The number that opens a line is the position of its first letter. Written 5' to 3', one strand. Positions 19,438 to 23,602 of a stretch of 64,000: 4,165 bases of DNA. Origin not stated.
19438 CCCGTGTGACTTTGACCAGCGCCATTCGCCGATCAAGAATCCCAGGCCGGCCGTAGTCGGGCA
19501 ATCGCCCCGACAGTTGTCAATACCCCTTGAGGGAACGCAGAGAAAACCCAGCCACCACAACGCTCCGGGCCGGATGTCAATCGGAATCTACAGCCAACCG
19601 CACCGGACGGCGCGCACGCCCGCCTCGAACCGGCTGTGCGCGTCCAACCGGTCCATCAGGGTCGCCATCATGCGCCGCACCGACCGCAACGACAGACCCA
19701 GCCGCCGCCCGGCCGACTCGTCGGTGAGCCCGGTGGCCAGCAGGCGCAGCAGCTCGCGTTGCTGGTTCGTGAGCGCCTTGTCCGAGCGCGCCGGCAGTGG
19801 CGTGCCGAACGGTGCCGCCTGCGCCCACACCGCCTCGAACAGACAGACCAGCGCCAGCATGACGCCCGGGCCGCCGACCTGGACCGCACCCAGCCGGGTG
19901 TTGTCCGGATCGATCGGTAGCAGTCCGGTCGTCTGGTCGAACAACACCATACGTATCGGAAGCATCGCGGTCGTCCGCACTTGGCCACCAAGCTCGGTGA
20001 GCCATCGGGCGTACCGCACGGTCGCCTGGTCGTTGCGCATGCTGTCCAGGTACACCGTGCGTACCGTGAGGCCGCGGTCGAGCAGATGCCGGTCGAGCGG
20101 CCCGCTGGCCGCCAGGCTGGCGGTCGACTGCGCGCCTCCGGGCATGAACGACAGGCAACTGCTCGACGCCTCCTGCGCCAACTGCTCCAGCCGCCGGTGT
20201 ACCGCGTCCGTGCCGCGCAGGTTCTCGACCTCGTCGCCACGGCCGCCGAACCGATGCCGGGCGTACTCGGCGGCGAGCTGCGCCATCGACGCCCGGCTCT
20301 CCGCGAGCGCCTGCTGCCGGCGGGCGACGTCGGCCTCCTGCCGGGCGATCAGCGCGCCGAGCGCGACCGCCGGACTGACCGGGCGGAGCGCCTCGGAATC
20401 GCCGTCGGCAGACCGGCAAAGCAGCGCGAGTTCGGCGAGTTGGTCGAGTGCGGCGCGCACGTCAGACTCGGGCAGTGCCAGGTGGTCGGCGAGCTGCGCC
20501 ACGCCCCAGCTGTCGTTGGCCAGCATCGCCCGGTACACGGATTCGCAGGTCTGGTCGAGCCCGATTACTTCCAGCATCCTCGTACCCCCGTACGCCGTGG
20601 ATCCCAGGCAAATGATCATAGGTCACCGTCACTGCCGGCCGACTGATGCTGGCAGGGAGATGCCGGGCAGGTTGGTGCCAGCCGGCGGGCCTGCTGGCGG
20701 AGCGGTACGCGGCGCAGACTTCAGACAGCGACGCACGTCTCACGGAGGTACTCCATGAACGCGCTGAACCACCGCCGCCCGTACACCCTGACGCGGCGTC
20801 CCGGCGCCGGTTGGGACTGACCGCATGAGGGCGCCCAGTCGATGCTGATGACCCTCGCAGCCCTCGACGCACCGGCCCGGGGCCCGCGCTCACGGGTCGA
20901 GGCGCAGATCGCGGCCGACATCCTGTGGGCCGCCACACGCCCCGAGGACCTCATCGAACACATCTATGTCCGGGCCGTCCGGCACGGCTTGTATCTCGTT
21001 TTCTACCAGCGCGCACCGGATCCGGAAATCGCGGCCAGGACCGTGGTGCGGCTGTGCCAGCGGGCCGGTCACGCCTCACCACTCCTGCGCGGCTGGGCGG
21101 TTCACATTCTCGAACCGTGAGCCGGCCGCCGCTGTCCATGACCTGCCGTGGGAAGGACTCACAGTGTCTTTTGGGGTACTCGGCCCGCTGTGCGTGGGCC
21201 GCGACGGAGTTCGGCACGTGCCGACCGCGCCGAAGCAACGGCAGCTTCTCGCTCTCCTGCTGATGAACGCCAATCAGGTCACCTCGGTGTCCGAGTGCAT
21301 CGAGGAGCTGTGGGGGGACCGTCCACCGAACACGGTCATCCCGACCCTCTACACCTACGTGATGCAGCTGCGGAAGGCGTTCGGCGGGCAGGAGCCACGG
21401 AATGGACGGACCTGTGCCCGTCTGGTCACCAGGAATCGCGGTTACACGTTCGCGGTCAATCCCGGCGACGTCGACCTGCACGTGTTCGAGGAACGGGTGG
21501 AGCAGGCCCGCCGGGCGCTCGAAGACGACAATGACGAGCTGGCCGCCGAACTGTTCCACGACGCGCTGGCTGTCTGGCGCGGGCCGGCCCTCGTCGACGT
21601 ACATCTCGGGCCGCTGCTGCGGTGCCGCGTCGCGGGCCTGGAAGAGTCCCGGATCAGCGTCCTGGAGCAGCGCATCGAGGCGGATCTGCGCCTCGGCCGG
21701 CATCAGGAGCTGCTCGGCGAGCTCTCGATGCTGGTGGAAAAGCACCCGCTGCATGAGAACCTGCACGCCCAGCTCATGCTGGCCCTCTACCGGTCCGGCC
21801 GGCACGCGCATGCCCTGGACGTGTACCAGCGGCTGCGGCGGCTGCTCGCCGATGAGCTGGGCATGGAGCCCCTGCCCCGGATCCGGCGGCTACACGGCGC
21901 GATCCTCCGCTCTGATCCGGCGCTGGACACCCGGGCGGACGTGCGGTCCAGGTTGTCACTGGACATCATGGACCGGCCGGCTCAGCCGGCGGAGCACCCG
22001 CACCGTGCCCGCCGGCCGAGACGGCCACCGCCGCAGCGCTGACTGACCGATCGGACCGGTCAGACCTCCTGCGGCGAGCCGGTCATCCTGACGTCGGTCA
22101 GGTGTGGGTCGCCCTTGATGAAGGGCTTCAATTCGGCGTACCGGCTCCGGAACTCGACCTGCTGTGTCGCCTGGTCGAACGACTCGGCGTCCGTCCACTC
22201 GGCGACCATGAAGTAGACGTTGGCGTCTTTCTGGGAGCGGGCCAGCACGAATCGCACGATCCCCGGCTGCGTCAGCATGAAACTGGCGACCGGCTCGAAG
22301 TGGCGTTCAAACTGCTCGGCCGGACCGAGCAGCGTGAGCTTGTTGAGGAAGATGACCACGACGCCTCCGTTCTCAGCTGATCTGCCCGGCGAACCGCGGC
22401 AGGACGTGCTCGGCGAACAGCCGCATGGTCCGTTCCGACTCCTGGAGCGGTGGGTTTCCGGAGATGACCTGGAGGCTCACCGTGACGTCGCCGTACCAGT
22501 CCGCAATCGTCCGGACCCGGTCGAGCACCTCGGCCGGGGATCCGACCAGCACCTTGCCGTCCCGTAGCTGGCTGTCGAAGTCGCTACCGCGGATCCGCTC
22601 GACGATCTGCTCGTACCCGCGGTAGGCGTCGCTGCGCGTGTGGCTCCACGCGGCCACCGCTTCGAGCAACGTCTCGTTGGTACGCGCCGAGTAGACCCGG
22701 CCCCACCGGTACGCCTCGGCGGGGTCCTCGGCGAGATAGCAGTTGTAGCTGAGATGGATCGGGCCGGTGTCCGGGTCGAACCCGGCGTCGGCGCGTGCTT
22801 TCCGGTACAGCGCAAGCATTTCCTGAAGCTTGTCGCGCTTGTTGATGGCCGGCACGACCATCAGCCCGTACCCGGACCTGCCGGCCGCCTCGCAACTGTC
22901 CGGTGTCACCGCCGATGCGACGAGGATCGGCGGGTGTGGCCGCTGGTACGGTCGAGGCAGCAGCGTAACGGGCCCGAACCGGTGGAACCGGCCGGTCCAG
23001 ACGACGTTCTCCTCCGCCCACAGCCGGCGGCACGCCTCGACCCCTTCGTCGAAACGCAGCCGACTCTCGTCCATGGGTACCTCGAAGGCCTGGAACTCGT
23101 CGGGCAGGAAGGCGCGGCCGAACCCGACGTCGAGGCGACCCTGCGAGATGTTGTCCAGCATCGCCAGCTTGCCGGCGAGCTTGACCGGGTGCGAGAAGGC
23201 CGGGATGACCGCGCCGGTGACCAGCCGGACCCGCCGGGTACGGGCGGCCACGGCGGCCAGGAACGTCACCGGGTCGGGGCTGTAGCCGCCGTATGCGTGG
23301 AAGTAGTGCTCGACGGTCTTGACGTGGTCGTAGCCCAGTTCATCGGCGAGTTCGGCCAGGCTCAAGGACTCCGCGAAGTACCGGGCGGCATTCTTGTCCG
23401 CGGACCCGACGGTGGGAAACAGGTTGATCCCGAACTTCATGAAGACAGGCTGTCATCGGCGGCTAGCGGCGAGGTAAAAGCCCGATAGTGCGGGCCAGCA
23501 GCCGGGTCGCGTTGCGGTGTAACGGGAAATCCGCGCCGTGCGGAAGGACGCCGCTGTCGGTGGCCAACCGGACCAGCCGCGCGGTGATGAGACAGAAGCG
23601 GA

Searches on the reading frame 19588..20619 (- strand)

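Call 10: search_protein_families(library=pfam, proteins=[window:19588-20619:-], max_evalue=0.001)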
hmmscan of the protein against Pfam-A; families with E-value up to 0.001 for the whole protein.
window:19588-20619:- (343 aa): 1 family
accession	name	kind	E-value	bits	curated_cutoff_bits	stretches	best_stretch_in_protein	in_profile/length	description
PF00196.25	GerE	-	2.5e-07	30.6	23.5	1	282-333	2-53/57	Bacterial regulatory proteins, luxR family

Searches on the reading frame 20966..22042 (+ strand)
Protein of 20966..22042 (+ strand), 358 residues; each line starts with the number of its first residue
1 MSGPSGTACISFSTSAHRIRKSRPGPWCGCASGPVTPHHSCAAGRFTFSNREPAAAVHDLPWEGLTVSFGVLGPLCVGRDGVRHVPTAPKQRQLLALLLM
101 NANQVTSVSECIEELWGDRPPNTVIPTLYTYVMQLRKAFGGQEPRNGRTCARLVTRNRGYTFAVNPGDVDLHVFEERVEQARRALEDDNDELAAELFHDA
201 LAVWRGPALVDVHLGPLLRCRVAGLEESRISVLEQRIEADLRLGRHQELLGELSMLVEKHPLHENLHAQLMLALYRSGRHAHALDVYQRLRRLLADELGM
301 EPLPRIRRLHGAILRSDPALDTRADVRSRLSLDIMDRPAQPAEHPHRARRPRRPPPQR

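Call 10: search_protein_families(library=pfam, proteins=[window:20966-22042:+], max_evalue=0.001)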
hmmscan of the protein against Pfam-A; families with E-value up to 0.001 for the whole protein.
window:20966-22042:+ (358 aa): 2 families
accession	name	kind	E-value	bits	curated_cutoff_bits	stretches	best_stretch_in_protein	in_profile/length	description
PF03704.23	BTAD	-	1e-49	169.1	22.1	1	169-314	1-146/146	Bacterial transcriptional activator domain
PF00486.34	Trans_reg_C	-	3.8e-09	36.9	26.2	1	85-147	4-64/77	Transcriptional regulatory protein, C terminal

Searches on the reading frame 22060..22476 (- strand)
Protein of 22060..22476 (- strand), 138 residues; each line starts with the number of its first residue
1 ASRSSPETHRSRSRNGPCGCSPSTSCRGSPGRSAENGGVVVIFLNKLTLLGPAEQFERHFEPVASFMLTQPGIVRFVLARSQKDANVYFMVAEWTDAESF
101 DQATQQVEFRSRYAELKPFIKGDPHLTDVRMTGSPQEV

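Call 10: search_protein_families(library=pfam, proteins=[window:22060-22476:-], max_evalue=0.001)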
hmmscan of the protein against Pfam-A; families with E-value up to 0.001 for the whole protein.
window:22060-22476:- (138 aa): 1 family
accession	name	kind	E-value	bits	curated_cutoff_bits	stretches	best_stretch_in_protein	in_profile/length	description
PF03992.22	ABM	-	3.4e-10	40.4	23.1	1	53-110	15-73/78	Antibiotic biosynthesis monooxygenase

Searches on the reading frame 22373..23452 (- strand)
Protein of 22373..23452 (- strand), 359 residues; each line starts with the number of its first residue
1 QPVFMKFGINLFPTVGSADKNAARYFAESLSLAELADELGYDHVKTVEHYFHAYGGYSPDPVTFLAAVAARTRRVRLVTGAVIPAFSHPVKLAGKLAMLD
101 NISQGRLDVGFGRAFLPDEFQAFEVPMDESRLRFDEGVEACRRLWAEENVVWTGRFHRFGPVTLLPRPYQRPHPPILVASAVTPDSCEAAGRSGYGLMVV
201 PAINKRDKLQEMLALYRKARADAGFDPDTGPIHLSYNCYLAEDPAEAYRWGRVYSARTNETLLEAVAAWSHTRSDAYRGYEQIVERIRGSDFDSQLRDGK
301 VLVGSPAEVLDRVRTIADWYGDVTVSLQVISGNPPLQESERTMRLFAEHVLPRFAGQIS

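Call 10: search_protein_families(library=pfam, proteins=[window:22373-23452:-], max_evalue=0.001)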
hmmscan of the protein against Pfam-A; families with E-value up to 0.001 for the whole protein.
window:22373-23452:- (359 aa): 1 family
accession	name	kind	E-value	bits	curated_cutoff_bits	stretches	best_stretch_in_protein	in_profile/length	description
PF00296.26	Bac_luciferase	-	5.3e-62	210.4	27.9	1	5-320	1-311/314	Luciferase-like monooxygenase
